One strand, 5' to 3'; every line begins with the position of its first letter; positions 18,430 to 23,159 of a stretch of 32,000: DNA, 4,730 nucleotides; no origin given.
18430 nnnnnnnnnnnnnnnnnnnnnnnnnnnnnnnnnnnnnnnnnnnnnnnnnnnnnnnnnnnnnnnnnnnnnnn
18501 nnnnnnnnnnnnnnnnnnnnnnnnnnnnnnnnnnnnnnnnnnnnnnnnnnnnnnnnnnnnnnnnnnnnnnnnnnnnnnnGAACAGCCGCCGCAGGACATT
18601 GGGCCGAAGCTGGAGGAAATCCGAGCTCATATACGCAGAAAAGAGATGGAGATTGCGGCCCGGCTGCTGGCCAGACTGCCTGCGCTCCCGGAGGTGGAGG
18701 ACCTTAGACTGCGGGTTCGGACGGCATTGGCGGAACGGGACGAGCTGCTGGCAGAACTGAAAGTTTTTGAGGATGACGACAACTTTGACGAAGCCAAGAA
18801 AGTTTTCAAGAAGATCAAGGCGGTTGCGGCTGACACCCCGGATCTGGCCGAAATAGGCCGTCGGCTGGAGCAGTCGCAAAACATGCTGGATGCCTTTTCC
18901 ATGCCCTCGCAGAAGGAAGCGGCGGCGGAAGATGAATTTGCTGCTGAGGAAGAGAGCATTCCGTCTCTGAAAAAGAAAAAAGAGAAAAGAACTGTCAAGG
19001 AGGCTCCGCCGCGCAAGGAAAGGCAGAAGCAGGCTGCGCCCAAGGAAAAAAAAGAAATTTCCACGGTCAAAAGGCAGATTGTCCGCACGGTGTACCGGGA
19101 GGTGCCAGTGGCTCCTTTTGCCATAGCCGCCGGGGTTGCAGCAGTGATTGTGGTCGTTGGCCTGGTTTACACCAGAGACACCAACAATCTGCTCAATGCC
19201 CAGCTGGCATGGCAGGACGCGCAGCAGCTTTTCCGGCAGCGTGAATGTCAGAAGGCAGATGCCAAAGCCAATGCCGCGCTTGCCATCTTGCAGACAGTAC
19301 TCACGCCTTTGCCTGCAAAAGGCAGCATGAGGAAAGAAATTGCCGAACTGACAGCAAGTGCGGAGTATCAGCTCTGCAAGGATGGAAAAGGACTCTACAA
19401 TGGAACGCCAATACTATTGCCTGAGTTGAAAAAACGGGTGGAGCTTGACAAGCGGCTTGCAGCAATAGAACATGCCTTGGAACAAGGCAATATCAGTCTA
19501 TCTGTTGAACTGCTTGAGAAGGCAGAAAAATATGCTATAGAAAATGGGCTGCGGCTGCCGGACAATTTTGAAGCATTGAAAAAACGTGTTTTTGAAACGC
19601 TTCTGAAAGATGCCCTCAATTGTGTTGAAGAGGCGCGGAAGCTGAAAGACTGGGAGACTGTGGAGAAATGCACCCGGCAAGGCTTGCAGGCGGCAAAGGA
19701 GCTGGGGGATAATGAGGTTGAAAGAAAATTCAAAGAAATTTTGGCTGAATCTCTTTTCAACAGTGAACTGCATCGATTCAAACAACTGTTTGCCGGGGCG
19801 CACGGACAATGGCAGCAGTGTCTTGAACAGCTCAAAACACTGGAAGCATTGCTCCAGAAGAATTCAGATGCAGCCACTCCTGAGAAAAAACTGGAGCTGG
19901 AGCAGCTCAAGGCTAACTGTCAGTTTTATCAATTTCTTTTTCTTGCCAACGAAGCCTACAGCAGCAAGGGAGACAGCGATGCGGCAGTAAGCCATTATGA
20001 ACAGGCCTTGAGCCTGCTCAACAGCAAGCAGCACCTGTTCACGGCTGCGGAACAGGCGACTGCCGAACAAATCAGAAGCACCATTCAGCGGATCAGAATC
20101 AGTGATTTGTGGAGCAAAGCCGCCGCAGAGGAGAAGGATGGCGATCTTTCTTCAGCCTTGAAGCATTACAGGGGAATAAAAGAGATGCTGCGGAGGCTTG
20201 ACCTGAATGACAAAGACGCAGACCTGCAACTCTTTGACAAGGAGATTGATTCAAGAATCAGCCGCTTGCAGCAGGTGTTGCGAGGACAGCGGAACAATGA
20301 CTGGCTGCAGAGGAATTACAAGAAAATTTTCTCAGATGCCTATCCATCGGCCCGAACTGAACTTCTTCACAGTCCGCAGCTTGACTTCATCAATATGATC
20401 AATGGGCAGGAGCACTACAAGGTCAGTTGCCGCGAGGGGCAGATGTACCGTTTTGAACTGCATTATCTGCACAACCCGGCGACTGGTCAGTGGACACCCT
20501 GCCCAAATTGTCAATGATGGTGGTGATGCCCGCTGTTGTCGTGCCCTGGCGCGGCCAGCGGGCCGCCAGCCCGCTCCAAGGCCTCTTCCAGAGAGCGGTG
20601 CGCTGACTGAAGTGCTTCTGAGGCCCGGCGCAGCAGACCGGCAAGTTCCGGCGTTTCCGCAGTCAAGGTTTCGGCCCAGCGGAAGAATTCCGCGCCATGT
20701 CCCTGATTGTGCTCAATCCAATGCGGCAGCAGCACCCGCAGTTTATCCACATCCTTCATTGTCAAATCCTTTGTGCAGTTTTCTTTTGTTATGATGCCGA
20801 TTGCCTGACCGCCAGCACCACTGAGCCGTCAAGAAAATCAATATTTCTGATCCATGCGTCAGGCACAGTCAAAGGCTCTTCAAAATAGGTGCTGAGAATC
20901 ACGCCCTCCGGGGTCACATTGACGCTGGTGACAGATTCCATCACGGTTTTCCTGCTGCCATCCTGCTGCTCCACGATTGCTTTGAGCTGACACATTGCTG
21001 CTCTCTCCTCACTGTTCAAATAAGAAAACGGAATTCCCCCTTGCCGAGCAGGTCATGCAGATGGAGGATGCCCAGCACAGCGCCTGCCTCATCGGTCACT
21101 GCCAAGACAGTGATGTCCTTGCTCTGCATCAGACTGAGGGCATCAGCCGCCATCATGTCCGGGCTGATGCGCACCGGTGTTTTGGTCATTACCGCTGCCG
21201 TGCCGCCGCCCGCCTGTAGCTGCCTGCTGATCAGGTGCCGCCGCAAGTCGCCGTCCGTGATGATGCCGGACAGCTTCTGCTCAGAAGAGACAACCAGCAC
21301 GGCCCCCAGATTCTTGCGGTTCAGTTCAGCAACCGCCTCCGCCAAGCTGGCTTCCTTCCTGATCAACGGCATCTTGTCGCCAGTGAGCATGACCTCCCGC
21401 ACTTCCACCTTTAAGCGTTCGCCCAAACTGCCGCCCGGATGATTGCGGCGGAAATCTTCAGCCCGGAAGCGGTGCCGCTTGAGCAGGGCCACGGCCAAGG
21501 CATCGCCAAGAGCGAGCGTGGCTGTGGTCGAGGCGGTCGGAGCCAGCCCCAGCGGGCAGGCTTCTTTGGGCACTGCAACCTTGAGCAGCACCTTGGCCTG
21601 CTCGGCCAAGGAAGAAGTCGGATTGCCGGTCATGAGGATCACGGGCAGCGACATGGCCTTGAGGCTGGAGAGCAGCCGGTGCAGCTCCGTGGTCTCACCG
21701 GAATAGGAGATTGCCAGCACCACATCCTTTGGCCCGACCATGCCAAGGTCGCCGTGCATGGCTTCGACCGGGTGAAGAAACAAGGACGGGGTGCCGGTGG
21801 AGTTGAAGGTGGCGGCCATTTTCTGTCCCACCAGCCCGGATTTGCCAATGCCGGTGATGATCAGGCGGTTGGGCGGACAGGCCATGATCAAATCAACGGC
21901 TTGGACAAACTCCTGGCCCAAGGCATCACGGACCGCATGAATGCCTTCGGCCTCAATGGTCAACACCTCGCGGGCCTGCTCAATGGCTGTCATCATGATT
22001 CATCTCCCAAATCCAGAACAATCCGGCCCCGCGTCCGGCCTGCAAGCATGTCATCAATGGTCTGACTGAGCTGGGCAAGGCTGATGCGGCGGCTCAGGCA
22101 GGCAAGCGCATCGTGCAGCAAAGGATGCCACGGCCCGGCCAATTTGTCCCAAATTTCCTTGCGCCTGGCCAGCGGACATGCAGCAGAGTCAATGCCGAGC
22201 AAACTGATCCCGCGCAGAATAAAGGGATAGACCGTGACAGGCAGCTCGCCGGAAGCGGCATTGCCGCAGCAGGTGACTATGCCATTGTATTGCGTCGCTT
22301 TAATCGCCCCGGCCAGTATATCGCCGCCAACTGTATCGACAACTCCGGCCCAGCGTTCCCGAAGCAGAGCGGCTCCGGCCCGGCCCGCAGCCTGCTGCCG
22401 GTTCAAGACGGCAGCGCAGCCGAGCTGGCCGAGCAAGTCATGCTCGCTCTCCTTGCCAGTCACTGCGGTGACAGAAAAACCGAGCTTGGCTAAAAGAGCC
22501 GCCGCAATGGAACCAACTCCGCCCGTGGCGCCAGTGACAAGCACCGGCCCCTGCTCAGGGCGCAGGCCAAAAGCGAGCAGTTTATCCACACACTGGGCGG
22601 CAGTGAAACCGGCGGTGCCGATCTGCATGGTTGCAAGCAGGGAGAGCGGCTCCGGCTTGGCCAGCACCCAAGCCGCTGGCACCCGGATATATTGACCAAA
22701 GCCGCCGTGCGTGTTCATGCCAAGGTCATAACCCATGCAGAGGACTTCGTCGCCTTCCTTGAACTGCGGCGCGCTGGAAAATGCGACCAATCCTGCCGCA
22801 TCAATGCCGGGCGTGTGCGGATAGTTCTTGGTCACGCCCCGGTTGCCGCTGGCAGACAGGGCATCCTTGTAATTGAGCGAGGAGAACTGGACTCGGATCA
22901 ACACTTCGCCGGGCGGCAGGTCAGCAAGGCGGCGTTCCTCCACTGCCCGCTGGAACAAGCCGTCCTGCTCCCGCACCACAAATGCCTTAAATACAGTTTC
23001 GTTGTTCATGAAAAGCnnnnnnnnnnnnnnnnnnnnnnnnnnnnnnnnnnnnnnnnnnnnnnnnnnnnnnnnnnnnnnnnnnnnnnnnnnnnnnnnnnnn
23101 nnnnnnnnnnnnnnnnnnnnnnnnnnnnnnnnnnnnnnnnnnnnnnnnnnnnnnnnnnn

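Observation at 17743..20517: Orphan E2/UEV-like (ubiquitin-conjugating fold) domain without the catalytic Cys, fused to a membrane-spanning helical-repeat protein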

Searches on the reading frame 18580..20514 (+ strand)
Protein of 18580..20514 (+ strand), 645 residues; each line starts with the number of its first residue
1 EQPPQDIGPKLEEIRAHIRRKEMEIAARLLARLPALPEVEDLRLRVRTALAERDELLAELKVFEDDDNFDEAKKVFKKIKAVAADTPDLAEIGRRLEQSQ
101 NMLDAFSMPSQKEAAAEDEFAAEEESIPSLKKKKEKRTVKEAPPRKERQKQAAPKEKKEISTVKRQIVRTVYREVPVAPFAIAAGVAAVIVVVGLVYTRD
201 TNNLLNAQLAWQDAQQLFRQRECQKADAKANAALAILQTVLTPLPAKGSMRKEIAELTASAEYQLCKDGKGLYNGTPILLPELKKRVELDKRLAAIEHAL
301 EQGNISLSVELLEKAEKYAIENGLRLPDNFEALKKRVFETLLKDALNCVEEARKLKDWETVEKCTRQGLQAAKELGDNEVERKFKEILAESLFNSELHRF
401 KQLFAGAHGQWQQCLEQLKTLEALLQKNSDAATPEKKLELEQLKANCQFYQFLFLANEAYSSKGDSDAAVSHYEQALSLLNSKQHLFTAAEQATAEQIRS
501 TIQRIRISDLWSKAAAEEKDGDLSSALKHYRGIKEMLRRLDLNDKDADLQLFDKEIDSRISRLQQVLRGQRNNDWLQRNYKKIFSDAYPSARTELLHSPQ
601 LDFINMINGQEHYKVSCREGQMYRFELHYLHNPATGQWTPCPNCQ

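Call 57: search_solved_structures(query=window:18580-20514:+, max_evalue=1)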
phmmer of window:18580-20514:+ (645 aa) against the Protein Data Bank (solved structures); distinct sequences matched with E-value up to 1: 13.
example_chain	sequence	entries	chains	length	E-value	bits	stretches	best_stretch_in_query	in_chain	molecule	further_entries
9dzw_A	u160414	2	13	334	0.00038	22.5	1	302-387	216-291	CalC6_3 with DHR extension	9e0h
9gzg_A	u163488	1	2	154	0.0026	19.7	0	457-480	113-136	Engineered CTPR protein with glutamic acids for conductivity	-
9dze_K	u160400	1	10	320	0.0041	19.1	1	343-388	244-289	pD5-14 B component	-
9v39_A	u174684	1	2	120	0.0081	18.1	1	288-388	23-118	De novo designed serotonin binder SROb2_30, chain A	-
9dze_A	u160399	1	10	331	0.024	16.5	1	297-386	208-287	pD5-14 A component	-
2wqh_A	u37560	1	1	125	0.081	14.8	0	457-482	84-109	CTPR3Y3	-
1na0_A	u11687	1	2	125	0.22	13.4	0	456-480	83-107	designed protein CTPR3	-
1na3_A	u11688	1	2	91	0.48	12.2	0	457-480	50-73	designed protein CTPR2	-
6vfh_A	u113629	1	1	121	0.49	12.2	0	457-479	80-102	T33_dn10A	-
2fo7_A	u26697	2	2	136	0.53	12.1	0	455-479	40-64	SYNTHETIC CONSENSUS TPR PROTEIN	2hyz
8ch0_A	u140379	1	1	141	0.59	12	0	457-479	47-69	Consensus tetratricopeptide repeat protein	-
2avp_A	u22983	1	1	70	0.75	11.6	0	457-479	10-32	synthetic consensus TPR protein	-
6v8e_A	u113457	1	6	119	0.88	11.4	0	457-480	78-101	Designed protein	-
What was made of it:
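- Tried and rejected: phmmer of residues 256-900 against PDB found only designed helical-repeat and consensus TPR proteins (call 57).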

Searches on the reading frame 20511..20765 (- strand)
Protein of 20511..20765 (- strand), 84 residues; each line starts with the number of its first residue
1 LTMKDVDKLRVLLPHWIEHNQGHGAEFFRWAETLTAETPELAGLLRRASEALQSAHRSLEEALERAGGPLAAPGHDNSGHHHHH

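Call 12: search_protein_families(library=pfam, proteins=[window:20511-20765:-], max_evalue=0.001)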
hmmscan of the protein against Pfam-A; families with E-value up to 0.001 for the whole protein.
window:20511-20765:- (84 aa): 0 families

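Call 72: search_protein_families(library=pfam, proteins=[window:20511-20765:-], max_evalue=0.01)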
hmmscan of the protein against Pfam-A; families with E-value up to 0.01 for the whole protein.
window:20511-20765:- (84 aa): 0 families

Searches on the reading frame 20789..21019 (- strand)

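Call 13: search_protein_families(library=pfam, proteins=[window:20789-21019:-], max_evalue=0.001)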
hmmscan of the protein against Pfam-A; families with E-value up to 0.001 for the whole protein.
window:20789-21019:- (76 aa): 1 family
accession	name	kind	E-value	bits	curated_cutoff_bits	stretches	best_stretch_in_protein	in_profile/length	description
PF10133.14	CooT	-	1.2e-11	45.1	27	1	9-69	1-59/60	CO dehydrogenase accessory protein CooT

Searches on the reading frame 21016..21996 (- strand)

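Call 13: search_protein_families(library=pfam, proteins=[window:21016-21996:-], max_evalue=0.001)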
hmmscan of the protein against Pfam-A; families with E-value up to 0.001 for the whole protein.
window:21016-21996:- (326 aa): 2 families
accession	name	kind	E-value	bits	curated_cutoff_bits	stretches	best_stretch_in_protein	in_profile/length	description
PF01380.27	SIS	-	1.2e-28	100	25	1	43-170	6-131/131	SIS domain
PF00571.33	CBS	-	9.9e-21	74.3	24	2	268-317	3-52/57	CBS domain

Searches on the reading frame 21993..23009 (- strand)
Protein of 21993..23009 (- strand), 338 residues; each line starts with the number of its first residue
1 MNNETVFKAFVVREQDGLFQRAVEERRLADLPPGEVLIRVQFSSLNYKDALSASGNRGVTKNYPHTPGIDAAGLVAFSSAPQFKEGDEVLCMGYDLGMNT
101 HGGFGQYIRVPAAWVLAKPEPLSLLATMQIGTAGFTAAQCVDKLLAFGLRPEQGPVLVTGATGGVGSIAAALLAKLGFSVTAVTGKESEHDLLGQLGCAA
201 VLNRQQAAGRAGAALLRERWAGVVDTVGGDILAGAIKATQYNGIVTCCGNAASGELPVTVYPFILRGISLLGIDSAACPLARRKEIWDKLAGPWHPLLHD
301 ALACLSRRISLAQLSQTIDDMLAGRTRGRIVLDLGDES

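Call 13: search_protein_families(library=pfam, proteins=[window:21993-23009:-], max_evalue=0.001)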
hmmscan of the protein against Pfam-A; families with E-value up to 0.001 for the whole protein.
window:21993-23009:- (338 aa): 2 families
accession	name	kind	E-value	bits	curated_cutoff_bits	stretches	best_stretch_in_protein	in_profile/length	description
PF08240.17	ADH_N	-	4e-13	49.9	23.5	1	33-119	2-103/104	Alcohol dehydrogenase GroES-like domain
PF00107.32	ADH_zinc_N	-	4.7e-13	49.7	31.8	1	164-275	1-114/129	Zinc-binding dehydrogenase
